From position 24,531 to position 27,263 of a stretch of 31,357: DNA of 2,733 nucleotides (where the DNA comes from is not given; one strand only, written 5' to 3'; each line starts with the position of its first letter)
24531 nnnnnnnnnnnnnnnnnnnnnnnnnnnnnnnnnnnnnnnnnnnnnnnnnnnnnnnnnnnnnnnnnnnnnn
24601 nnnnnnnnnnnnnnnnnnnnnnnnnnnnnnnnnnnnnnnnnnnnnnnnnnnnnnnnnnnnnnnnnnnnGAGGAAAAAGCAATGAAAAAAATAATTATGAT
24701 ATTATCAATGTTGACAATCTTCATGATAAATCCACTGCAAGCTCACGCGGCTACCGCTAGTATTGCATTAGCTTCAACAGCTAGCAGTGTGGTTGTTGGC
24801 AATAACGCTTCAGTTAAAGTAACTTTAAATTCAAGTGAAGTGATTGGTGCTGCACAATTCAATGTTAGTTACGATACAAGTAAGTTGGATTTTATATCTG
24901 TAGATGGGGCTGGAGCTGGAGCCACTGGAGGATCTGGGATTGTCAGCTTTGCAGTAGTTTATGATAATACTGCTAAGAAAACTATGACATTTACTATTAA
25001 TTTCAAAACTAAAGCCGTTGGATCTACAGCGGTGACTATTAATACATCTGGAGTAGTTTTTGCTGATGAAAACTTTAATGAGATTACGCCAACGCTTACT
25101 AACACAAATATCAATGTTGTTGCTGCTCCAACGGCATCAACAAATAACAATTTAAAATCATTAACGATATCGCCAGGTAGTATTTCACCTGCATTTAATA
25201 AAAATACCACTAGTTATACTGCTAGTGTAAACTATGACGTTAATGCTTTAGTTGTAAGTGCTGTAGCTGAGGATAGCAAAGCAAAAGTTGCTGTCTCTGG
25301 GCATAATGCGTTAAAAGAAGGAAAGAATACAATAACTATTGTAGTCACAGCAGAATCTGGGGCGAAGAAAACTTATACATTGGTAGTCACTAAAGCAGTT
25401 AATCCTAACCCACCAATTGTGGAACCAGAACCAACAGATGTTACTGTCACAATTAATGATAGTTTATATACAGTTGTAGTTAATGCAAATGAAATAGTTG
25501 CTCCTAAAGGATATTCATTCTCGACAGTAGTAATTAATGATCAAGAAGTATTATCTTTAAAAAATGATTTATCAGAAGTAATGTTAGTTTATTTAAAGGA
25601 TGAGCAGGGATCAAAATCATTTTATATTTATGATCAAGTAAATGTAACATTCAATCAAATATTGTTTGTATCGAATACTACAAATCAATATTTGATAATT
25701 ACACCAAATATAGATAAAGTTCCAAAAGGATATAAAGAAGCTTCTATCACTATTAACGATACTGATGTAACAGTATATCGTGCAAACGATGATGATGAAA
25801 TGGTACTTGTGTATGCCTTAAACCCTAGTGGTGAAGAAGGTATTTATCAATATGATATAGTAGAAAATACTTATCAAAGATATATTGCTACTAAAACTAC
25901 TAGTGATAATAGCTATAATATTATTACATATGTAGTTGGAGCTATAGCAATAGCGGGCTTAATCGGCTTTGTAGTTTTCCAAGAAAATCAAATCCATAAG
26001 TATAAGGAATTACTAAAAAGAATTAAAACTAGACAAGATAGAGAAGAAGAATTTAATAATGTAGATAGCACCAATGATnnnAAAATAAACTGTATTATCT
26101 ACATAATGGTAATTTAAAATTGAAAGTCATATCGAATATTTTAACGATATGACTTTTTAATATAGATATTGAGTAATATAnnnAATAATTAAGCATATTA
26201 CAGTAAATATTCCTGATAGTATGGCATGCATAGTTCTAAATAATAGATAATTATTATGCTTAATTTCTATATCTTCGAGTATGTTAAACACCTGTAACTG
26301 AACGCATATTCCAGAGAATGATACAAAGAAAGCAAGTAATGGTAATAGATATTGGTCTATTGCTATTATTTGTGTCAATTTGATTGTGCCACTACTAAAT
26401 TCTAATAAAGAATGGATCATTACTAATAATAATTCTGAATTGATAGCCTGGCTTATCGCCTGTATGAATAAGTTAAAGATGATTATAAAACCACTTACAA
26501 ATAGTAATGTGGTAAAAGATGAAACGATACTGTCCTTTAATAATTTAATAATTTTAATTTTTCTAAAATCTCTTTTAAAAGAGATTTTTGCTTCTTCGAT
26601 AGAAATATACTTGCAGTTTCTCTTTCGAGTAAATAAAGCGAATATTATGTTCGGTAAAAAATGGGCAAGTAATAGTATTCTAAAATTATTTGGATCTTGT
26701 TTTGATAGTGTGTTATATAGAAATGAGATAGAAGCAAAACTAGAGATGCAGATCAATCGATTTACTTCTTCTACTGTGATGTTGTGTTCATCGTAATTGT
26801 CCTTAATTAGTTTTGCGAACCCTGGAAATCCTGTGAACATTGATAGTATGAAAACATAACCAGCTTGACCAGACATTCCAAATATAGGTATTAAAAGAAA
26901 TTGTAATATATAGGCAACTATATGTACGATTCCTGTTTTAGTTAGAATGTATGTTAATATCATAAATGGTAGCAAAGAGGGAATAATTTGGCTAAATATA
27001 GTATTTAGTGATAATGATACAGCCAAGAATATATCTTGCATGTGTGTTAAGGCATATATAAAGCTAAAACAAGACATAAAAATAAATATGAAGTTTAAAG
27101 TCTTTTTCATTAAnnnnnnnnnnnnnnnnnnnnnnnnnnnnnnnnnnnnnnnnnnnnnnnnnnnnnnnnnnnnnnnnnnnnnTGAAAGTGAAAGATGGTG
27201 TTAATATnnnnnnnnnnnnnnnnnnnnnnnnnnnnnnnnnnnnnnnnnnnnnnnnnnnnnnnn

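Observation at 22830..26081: Non-cellulosomal cohesin-dockerin pair: dockerin-tagged peptidoglycan hydrolase next to a membrane-anchored cohesin protein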

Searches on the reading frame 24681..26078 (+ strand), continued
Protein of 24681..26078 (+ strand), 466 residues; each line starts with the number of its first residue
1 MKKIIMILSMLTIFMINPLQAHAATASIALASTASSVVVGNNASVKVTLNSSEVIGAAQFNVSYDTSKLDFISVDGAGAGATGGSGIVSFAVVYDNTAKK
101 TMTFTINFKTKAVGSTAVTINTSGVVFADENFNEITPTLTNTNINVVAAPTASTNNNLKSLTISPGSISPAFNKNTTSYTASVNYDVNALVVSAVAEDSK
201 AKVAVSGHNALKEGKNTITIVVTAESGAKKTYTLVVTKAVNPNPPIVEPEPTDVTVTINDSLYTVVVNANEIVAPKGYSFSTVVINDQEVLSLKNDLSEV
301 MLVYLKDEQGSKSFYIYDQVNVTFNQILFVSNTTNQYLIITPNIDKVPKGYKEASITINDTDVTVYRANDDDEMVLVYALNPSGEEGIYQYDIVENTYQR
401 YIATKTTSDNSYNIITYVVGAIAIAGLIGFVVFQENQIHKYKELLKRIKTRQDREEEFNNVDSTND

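Call 61: fold_search(model_id=the predicted structure, library=pdb)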
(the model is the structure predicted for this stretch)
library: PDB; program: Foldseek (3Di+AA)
matches with E <= 10: 1926; with E <= 0.001: 93
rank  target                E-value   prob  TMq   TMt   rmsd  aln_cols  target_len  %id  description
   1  2w1n                  1.6e-08  1.00  0.29  0.50   6.6       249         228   12  cohesin and fibronectin type-III double module construct from the Clostridium perfringens glycoside hydrolase GH84C (released 2009-02-03)
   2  4fl4_C                9.6e-08  1.00  0.24  0.35  11.3       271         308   15  Scaffoldin conformation and dynamics revealed by a ternary complex from the Clostridium thermocellum cellulosome (released 2012-06-27)
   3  4fl4_I                2.1e-07  1.00  0.24  0.35  11.5       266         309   14  Scaffoldin conformation and dynamics revealed by a ternary complex from the Clostridium thermocellum cellulosome (released 2012-06-27)
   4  3kcp_A                2.6e-07  1.00  0.24  0.36  11.7       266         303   15  Crystal structure of interacting Clostridium thermocellum multimodular components (released 2010-02-09)
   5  4fl4_L                3.2e-07  1.00  0.27  0.39  11.6       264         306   14  Scaffoldin conformation and dynamics revealed by a ternary complex from the Clostridium thermocellum cellulosome (released 2012-06-27)
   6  6kgf_A                7.1e-07  1.00  0.23  0.68   3.4       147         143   19  Crystal structure of CaDoc0917(R16D)-CaCohA2 complex at pH 8.2 (released 2020-07-08)
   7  6kgf_C                9.9e-07  1.00  0.24  0.69   3.1       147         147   20  Crystal structure of CaDoc0917(R16D)-CaCohA2 complex at pH 8.2 (released 2020-07-08)
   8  2xdh                  1.1e-06  1.00  0.23  0.69   3.5       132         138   15  Non-cellulosomal cohesin from the hyperthermophilic archaeon Archaeoglobus fulgidus (released 2010-05-26)
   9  6kge_A                1.9e-06  1.00  0.23  0.69   3.4       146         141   19  Crystal structure of CaDoc0917(R16D)-CaCohA2 complex at pH 5.5 (released 2020-07-08)
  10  6kgc_A                2.1e-06  1.00  0.24  0.72   3.0       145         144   20  Crystal structure of CaDoc0917(R49D)-CaCohA2 complex at pH 5.4 (released 2020-07-08)
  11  5nrm_A                2.5e-06  1.00  0.23  0.70   3.0       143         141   21  Crystal structure of the sixth cohesin from Acetivibrio cellulolyticus' scaffoldin B in complex with Cel5 dockerin S51 (released 2018-01-31)
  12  5nrk_A                2.6e-06  1.00  0.22  0.65   3.7       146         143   23  Crystal structure of the sixth cohesin from Acetivibrio cellulolyticus' scaffoldin B in complex with Cel5 dockerin S15 (released 2018-01-31)
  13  9hcj_10               2.6e-06  1.00  0.15  0.05  26.2       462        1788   11  D. discoideum nuclear pore complex (released 2024-12-25)
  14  3ul4_A                2.8e-06  1.00  0.24  0.71   2.6       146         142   15  Crystal structure of Coh-OlpA(Cthe_3080)-Doc918(Cthe_0918) complex: A novel type I Cohesin-Dockerin complex from Clost (released 2012-11-28)
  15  6kgd_A                3.3e-06  1.00  0.24  0.70   3.2       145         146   21  Crystal structure of CaDoc0917(R49D)-CaCohA2 complex at pH 8.0 (released 2020-07-08)
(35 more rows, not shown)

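Call 87: search_protein_families(library=pfam, alignment_id=A7, max_evalue=0.01)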
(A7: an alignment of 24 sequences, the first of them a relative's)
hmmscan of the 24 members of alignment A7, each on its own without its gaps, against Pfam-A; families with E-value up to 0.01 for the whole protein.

A. member 1, L001:6001-7581:+ (527 aa): 2 families
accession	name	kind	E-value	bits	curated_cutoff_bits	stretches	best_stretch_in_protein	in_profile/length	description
PF12733.13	Cadherin-like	-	1.5e-17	64.2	24.2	1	152-233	1-89/89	Cadherin-like beta sandwich domain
PF00963.24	Cohesin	-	8.6e-06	26.4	24.1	1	35-94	6-85/139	Cohesin domain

B. families by the number of members that match (of 24 scanned): 11 families
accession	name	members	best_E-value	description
PF12733.13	Cadherin-like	23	1.1e-24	Cadherin-like beta sandwich domain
PF00963.24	Cohesin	10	3.3e-09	Cohesin domain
PF15102.11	TMEM154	2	0.0004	TMEM154 protein family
PF19077.6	Big_13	2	0.0047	Bacterial Ig-like domain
PF20082.4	DUF6476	1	0.0017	Family of unknown function (DUF6476)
PF20187.3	DUF6550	1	0.0022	Family of unknown function (DUF6550)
PF02408.26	CUB_2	1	0.0036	CUB-like domain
PF03929.21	PepSY_TM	1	0.0056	PepSY-associated TM region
PF01628.27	HrcA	1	0.0059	HrcA protein C terminal domain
PF08592.16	Anthrone_oxy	1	0.0065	Anthrone oxygenase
PF05345.18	He_PIG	1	0.008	Putative Ig domain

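Call 101: search_protein_families(library=phrogs, proteins=[window:24681-26078:+], max_evalue=0.001)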
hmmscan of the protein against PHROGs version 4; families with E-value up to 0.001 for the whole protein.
window:24681-26078:+ (466 aa): 0 families

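Call 109: search_protein_representatives(alignment_id=A5)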
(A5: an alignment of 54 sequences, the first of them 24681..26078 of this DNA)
Query: 54 sequences, 462 profile positions. Proteins with E-value up to 0.001 (for the whole library): 42954; up to 1e-10: 21605; up to 1e-30: 8120. The best 150 are listed.
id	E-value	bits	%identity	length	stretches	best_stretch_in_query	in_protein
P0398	0.0e+00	2745.0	-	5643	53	145-238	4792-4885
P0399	0.0e+00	2051.4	-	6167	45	144-232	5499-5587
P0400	0.0e+00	1829.8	-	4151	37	141-232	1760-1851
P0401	0.0e+00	1762.6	-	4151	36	142-232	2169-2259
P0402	0.0e+00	1733.4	-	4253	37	125-234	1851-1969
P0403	0.0e+00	1618.9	-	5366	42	142-233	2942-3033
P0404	0.0e+00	1579.1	-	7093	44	148-234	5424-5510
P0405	0.0e+00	1531.0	-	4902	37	140-231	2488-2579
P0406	0.0e+00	1529.6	-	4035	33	143-233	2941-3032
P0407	0.0e+00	1502.3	-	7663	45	111-245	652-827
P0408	0.0e+00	1456.7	-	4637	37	144-232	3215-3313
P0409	0.0e+00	1451.1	-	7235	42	148-235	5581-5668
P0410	0.0e+00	1443.1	-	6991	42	145-238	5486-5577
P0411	0.0e+00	1427.5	-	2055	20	146-232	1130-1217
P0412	0.0e+00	1343.3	-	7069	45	141-237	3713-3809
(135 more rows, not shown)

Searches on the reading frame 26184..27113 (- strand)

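Call 22: search_protein_families(library=pfam, proteins=[window:26184-27113:-], max_evalue=0.001)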
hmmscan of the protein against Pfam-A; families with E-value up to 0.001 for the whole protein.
window:26184-27113:- (310 aa): 1 family
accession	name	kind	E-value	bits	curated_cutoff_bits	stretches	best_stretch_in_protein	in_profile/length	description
PF07670.19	Gate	-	2.2e-06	28.5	29.6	1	41-129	2-89/104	Nucleoside recognition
